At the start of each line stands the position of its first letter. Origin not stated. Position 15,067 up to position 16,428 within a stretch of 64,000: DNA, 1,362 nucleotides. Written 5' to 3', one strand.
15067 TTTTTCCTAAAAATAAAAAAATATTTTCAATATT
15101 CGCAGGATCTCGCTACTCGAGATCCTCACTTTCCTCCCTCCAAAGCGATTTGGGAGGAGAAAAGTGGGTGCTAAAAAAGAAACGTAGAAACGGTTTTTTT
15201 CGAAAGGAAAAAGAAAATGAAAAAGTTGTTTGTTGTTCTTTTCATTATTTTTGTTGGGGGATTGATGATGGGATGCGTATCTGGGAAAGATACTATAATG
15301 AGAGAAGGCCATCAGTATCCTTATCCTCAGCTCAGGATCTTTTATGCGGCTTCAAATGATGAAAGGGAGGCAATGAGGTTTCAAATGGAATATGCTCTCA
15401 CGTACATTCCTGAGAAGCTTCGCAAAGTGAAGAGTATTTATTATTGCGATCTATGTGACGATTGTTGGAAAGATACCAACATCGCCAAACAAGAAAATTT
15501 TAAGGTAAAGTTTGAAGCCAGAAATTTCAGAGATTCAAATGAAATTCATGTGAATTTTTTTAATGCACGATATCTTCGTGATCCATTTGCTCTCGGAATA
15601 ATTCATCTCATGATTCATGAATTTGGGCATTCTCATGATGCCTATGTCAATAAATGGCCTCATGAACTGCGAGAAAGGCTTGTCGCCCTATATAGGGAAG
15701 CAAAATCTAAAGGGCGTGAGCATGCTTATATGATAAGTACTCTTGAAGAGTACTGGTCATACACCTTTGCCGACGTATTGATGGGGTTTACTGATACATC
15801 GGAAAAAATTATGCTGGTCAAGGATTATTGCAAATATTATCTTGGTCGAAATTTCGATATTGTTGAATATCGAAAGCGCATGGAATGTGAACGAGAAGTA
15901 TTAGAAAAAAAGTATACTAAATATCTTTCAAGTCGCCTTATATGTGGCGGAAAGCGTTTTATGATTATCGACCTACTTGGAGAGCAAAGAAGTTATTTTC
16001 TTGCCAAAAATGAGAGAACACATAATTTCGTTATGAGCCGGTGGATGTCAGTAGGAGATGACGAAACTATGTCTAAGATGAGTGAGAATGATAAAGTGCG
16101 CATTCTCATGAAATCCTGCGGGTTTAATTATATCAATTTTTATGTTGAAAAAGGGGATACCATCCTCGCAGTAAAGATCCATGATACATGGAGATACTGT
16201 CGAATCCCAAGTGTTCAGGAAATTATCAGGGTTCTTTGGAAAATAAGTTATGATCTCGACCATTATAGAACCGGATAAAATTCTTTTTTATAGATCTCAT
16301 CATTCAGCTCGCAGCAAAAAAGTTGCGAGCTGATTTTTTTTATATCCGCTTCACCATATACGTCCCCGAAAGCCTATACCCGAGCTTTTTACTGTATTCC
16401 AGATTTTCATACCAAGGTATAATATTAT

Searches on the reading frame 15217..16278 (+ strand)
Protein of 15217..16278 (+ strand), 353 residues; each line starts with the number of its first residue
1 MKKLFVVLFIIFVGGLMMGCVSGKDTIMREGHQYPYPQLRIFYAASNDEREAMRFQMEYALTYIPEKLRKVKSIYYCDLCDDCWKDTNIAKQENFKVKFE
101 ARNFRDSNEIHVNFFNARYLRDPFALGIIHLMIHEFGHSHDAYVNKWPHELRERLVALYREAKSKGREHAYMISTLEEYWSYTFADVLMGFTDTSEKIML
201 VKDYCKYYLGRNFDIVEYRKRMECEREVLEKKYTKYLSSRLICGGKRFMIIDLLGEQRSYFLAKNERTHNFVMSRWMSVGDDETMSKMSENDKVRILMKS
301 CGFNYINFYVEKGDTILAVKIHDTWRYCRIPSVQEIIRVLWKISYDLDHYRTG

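Call 6: search_protein_families(library=pfam, proteins=[window:15217-16278:+], max_evalue=0.01)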
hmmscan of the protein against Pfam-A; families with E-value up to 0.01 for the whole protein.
window:15217-16278:+ (353 aa): 0 families

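Call 9: find_encoding_contigs(protein=window:15217-16278:+, flank=10000, max_places=10)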
Protein window:15217-16278:+ (353 aa): 2 contigs read that carry it; 2 places shown.
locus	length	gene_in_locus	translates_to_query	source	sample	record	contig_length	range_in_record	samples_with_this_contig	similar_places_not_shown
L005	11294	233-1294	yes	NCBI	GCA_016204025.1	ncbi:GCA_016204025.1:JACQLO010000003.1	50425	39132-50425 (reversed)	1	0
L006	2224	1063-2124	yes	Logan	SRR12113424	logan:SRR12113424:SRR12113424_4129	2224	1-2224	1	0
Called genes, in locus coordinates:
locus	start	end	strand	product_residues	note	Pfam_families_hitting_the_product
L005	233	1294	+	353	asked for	-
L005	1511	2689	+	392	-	PF13173:AAA_14, PF13635:DUF4143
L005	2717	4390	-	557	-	PF04055:Radical_SAM, PF00583:Acetyltransf_1 (faint), PF16199:Radical_SAM_C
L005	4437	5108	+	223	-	PF01209:Ubie_methyltran, PF02353:CMAS (faint), PF13489:Methyltransf_23, PF07021:MetW, PF13847:Methyltransf_31, PF08241:Methyltransf_11, PF08242:Methyltransf_12, PF13649:Methyltransf_25, +1 more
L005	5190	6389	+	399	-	PF04519:Bactofilin (weak)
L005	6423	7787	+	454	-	PF02878:PGM_PMM_I, PF02879:PGM_PMM_II, PF02880:PGM_PMM_III, PF00408:PGM_PMM_IV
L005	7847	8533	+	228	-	-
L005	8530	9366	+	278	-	PF01177:Asp_Glu_race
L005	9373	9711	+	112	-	PF09685:MamF_MmsF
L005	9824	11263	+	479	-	PF00224:PK, PF02887:PK_C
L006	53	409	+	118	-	-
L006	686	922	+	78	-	-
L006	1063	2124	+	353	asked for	-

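Call 35: search_protein_families(library=padloc, proteins=[window:15217-16278:+], max_evalue=0.01)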
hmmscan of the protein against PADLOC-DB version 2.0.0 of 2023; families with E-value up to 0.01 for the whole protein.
window:15217-16278:+ (353 aa): 0 families

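Call 36: search_protein_families(library=ncbifam, proteins=[window:15217-16278:+], max_evalue=0.01)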
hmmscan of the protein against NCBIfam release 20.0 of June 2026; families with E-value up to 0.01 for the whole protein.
window:15217-16278:+ (353 aa): 0 families

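Call 37: search_protein_families(library=phrogs, proteins=[window:15217-16278:+], max_evalue=0.01)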
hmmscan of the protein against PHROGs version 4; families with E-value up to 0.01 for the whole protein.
window:15217-16278:+ (353 aa): 0 families
